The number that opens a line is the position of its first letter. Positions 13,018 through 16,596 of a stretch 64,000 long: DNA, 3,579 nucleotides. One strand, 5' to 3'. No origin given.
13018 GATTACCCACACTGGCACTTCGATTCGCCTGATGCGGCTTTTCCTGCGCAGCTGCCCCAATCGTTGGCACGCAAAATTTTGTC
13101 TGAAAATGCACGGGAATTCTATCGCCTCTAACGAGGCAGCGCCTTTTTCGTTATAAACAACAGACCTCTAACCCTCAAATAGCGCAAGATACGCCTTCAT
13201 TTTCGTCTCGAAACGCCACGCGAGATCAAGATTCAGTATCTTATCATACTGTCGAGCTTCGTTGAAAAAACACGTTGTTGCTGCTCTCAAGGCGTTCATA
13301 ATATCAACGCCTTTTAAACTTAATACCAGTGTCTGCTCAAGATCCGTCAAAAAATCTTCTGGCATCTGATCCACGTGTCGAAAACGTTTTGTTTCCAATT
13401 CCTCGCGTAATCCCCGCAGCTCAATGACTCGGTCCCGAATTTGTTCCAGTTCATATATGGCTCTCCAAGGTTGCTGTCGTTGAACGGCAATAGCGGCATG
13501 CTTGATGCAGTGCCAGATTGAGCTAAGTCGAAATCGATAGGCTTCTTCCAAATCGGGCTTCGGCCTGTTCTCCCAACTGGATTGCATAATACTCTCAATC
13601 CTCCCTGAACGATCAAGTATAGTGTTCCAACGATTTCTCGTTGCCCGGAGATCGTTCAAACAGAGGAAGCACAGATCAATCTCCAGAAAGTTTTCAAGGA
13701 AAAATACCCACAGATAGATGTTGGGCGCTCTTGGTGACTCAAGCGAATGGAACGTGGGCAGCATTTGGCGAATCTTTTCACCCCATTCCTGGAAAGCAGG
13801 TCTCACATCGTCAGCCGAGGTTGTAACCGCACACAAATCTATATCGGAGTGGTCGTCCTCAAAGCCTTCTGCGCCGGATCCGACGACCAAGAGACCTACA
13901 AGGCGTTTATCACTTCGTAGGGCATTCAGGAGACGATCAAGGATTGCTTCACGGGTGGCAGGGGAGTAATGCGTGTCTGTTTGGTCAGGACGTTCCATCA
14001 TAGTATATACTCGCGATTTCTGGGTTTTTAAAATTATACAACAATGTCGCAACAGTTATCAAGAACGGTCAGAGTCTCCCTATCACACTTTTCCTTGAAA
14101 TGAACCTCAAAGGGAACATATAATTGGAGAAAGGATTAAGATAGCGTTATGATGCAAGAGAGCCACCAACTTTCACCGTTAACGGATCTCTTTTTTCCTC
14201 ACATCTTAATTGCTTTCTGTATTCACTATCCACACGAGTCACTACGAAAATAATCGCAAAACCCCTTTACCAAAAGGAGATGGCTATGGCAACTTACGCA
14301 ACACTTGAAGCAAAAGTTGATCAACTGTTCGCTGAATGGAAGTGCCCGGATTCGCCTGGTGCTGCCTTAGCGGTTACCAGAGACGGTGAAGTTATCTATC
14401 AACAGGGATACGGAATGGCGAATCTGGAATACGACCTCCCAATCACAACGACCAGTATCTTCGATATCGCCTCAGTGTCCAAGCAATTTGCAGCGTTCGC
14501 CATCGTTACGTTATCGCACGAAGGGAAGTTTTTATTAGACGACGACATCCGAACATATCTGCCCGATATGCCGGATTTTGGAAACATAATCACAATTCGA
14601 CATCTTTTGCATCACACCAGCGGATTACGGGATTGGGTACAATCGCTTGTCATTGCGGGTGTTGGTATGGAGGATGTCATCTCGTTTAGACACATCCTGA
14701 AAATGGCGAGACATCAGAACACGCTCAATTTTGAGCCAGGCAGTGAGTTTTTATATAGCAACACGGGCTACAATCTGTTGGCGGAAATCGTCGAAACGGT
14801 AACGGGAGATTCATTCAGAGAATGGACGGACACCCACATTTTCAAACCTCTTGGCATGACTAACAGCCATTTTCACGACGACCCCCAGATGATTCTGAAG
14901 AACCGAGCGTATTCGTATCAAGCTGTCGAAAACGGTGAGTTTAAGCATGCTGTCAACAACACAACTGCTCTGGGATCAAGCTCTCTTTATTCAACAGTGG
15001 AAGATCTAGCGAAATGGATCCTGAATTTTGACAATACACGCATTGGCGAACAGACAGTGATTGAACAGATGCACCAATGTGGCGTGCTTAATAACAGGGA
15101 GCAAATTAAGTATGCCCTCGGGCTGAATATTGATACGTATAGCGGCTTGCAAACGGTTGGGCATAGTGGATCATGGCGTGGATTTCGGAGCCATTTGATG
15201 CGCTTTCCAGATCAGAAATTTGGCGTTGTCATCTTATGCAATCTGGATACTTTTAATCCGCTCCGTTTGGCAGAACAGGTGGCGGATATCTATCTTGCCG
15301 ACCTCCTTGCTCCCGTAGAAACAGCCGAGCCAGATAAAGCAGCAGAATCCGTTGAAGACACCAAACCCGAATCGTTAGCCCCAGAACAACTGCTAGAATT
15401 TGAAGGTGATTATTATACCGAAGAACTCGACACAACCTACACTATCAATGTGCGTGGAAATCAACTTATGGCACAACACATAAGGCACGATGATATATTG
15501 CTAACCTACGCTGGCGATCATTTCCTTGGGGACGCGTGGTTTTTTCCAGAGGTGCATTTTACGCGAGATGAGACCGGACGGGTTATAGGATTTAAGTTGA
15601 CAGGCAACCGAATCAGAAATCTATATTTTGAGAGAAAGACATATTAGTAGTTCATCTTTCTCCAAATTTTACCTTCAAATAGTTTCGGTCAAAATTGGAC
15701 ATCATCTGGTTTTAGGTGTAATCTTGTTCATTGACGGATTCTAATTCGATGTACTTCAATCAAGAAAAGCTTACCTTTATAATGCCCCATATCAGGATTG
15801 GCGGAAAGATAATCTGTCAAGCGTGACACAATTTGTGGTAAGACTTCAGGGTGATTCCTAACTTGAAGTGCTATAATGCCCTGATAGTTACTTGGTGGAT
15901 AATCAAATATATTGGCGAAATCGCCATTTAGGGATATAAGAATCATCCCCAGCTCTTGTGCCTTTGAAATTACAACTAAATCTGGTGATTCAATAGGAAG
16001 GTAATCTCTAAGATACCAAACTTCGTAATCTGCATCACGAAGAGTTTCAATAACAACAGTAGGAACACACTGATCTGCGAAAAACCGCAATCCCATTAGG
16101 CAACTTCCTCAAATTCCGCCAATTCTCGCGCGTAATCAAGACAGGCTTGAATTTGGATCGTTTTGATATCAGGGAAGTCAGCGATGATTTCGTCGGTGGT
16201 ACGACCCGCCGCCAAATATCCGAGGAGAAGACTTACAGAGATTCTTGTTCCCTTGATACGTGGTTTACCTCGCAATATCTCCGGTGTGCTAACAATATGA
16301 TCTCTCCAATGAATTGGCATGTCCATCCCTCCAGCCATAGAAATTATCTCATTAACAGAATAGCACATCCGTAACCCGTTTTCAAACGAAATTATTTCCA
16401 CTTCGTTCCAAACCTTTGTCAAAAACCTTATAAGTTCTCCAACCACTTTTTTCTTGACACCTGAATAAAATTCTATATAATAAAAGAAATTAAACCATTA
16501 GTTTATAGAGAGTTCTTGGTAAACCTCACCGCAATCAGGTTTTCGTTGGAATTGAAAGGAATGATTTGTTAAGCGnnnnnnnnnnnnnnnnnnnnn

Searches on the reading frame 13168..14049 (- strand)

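Call 80: search_protein_families(library=pfam, proteins=[window:13168-14049:-], max_evalue=0.001)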
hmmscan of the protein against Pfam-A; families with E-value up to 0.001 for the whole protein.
window:13168-14049:- (293 aa): 3 families
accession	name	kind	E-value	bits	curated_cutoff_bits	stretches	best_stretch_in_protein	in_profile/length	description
PF04439.18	Adenyl_transf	-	1.4e-06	28.1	22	1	33-289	4-277/279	Streptomycin adenylyltransferase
PF22600.2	MTPAP-like_central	-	1.3e-05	25.7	27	1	16-83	7-71/139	Poly(A) RNA polymerase, mitochondrial-like, central palm domain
PF01909.29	NTP_transf_2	-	0.00048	20.9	21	0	37-110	1-70/93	Nucleotidyltransferase domain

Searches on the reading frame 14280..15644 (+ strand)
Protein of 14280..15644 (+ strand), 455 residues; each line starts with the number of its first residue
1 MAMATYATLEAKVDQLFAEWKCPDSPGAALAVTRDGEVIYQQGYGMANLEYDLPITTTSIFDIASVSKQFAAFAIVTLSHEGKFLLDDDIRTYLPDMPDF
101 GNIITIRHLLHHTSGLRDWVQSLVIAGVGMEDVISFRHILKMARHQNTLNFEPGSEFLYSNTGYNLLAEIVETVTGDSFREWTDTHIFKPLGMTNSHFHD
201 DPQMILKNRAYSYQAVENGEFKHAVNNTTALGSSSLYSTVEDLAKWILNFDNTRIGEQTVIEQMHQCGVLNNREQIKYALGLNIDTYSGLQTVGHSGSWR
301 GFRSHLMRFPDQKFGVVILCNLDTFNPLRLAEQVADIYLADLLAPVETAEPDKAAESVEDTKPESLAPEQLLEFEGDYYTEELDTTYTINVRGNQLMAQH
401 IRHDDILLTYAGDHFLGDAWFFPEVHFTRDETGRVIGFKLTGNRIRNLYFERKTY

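Call 80: search_protein_families(library=pfam, proteins=[window:14280-15644:+], max_evalue=0.001)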
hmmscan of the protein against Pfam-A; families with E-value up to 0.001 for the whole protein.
window:14280-15644:+ (455 aa): 1 family
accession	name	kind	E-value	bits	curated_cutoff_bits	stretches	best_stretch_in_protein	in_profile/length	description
PF00144.29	Beta-lactamase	-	3e-66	224.3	27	1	25-330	14-318/329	Beta-lactamase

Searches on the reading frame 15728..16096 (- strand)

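Call 4: search_protein_families(library=pfam, proteins=[window:15728-16096:-], max_evalue=0.01)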
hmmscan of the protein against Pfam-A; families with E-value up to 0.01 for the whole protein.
window:15728-16096:- (122 aa): 2 families
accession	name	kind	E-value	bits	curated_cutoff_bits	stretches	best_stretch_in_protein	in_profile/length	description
PF18480.7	DUF5615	-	1.2e-11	44.8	23.8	1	4-95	2-93/110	Domain of unknown function (DUF5615)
PF18478.7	PIN_10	-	0.00011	22.6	26.2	1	4-59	2-61/84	PIN like domain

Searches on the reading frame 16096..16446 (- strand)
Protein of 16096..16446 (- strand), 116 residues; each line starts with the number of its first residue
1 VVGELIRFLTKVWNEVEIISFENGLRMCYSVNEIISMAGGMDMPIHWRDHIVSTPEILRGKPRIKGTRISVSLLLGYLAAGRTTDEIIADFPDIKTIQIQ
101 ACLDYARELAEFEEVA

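Call 4: search_protein_families(library=pfam, proteins=[window:16096-16446:-], max_evalue=0.01)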
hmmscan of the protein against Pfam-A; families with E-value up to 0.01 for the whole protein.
window:16096-16446:- (116 aa): 1 family
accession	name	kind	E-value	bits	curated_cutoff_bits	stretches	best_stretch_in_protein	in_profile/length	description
PF04255.20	DUF433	-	1.9e-22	79.2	23.6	1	51-106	1-56/56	Protein of unknown function (DUF433)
